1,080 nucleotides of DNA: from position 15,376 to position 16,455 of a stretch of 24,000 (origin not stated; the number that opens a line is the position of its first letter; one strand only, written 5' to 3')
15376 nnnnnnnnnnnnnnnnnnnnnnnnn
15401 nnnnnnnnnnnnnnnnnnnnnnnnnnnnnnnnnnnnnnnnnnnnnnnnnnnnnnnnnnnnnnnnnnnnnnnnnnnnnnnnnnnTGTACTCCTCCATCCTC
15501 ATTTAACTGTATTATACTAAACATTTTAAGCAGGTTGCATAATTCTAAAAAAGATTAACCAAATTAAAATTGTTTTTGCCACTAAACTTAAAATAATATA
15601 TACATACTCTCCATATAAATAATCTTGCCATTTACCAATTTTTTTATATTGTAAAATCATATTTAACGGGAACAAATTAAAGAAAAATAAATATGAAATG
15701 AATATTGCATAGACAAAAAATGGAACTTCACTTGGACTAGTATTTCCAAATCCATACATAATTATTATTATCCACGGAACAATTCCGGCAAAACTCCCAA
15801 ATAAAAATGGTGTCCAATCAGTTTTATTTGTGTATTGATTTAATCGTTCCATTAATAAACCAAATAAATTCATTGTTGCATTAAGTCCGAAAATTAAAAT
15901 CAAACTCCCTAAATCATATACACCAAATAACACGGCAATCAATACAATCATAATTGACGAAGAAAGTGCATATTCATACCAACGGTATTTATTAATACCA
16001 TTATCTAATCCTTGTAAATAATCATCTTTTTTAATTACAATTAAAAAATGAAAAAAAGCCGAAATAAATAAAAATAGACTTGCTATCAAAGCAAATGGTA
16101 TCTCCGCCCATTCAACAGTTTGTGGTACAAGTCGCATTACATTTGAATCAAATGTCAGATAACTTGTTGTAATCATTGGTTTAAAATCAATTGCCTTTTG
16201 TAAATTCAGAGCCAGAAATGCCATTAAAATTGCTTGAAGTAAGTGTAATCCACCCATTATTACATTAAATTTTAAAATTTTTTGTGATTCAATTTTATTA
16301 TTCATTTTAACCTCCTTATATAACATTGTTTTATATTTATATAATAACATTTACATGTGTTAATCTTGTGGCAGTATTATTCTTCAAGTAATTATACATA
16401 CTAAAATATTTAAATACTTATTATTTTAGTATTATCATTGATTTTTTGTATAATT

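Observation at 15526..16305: Heliorhodopsin with an intact retinal pocket inside a streamlined housekeeping array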

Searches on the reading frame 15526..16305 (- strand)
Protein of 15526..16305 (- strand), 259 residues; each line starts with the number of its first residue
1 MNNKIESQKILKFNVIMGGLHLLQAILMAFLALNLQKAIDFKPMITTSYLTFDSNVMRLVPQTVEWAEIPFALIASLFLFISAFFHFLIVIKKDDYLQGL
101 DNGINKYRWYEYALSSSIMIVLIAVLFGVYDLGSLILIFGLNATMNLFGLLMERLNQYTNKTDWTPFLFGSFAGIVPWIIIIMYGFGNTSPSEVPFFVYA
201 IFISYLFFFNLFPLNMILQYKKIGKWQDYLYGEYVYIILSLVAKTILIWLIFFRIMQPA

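Call 4: search_protein_families(library=pfam, proteins=[window:15526-16305:-], max_evalue=1)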
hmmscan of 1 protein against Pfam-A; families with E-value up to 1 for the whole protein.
window:15526-16305:- (259 aa): 1 family
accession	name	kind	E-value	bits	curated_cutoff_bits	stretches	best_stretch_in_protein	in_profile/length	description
PF18761.7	Heliorhodopsin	-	5.5e-94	314.5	26.7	1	12-255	3-241/242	Heliorhodopsin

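Call 5: search_solved_structures(query=window:15529-16305:-, max_evalue=0.01, show_alignments=3)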
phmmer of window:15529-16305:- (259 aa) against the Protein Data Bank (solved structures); distinct sequences matched with E-value up to 0.01: 6.
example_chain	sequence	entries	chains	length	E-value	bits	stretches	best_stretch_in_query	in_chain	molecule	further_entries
6is6_A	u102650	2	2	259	1.4e-59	205.1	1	2-258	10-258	heliorhodopsin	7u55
7clj_A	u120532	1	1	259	3.7e-59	203.8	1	2-258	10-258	heliorhodopsin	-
9vfc_A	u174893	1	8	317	1.8e-57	198.2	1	11-258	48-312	heliorhodopsin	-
9ljj_A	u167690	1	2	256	2.8e-50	174.6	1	8-259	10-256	Heliorhodopsin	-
6su3_X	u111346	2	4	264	3.1e-50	174.5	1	8-259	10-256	48C12 heliorhodopsin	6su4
6uh3_A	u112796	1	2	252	9e-50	173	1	8-253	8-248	Heliorhodopsin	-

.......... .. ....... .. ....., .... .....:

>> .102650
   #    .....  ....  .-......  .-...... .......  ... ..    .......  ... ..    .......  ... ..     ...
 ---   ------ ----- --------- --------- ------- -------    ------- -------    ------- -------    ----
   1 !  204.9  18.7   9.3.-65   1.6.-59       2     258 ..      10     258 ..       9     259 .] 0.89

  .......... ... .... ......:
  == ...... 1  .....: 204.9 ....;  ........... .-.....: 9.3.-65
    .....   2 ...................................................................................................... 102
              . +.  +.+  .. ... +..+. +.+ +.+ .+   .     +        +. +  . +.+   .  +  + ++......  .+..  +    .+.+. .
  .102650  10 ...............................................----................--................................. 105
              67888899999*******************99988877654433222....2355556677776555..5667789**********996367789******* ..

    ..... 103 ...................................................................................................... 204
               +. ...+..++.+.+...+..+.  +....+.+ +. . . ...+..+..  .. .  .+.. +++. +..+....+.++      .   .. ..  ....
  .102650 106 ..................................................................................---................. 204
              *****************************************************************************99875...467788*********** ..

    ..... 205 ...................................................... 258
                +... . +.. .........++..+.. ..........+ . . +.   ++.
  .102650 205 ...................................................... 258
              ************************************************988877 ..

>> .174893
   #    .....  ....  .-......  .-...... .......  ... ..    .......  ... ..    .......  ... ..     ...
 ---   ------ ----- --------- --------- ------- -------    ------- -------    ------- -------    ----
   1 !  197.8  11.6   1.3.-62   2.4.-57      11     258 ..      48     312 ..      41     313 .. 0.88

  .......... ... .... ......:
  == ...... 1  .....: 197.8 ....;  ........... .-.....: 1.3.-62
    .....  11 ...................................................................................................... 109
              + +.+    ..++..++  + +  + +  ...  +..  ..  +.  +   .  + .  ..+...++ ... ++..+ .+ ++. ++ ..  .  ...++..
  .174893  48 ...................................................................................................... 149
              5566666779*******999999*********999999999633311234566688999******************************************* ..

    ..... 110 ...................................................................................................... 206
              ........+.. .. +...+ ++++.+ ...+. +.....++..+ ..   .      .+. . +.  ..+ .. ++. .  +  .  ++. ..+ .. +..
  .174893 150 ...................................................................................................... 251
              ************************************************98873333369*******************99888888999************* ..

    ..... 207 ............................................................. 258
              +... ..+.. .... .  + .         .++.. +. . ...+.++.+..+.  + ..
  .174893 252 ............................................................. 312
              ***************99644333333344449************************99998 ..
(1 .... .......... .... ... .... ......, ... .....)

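Call 6: search_protein_families(library=ncbifam, proteins=[window:15526-16305:-], max_evalue=1)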
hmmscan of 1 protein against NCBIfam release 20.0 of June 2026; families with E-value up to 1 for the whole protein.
window:15526-16305:- (259 aa): 2 families
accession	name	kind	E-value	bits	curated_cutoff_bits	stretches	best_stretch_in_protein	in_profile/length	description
NF038020.1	HeR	equivalog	1.7e-91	306.1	100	1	12-255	3-243/244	heliorhodopsin HeR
NF041479.2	spor_membprot_YtrI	equivalog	0.39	10.6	125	1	154-188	2-36/166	sporulation membrane protein YtrI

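Call 13: search_solved_structures(query=window:15529-16305:-, max_evalue=1e-45, show_alignments=5)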
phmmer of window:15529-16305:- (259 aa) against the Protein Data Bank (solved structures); distinct sequences matched with E-value up to 1e-45: 6.
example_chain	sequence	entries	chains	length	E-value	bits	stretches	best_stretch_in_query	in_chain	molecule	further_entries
6is6_A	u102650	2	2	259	1.4e-59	205.1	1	2-258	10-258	heliorhodopsin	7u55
7clj_A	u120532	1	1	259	3.7e-59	203.8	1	2-258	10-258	heliorhodopsin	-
9vfc_A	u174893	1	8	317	1.8e-57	198.2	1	11-258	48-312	heliorhodopsin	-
9ljj_A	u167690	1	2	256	2.8e-50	174.6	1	8-259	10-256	Heliorhodopsin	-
6su3_X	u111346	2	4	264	3.1e-50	174.5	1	8-259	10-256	48C12 heliorhodopsin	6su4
6uh3_A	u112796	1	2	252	9e-50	173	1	8-253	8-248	Heliorhodopsin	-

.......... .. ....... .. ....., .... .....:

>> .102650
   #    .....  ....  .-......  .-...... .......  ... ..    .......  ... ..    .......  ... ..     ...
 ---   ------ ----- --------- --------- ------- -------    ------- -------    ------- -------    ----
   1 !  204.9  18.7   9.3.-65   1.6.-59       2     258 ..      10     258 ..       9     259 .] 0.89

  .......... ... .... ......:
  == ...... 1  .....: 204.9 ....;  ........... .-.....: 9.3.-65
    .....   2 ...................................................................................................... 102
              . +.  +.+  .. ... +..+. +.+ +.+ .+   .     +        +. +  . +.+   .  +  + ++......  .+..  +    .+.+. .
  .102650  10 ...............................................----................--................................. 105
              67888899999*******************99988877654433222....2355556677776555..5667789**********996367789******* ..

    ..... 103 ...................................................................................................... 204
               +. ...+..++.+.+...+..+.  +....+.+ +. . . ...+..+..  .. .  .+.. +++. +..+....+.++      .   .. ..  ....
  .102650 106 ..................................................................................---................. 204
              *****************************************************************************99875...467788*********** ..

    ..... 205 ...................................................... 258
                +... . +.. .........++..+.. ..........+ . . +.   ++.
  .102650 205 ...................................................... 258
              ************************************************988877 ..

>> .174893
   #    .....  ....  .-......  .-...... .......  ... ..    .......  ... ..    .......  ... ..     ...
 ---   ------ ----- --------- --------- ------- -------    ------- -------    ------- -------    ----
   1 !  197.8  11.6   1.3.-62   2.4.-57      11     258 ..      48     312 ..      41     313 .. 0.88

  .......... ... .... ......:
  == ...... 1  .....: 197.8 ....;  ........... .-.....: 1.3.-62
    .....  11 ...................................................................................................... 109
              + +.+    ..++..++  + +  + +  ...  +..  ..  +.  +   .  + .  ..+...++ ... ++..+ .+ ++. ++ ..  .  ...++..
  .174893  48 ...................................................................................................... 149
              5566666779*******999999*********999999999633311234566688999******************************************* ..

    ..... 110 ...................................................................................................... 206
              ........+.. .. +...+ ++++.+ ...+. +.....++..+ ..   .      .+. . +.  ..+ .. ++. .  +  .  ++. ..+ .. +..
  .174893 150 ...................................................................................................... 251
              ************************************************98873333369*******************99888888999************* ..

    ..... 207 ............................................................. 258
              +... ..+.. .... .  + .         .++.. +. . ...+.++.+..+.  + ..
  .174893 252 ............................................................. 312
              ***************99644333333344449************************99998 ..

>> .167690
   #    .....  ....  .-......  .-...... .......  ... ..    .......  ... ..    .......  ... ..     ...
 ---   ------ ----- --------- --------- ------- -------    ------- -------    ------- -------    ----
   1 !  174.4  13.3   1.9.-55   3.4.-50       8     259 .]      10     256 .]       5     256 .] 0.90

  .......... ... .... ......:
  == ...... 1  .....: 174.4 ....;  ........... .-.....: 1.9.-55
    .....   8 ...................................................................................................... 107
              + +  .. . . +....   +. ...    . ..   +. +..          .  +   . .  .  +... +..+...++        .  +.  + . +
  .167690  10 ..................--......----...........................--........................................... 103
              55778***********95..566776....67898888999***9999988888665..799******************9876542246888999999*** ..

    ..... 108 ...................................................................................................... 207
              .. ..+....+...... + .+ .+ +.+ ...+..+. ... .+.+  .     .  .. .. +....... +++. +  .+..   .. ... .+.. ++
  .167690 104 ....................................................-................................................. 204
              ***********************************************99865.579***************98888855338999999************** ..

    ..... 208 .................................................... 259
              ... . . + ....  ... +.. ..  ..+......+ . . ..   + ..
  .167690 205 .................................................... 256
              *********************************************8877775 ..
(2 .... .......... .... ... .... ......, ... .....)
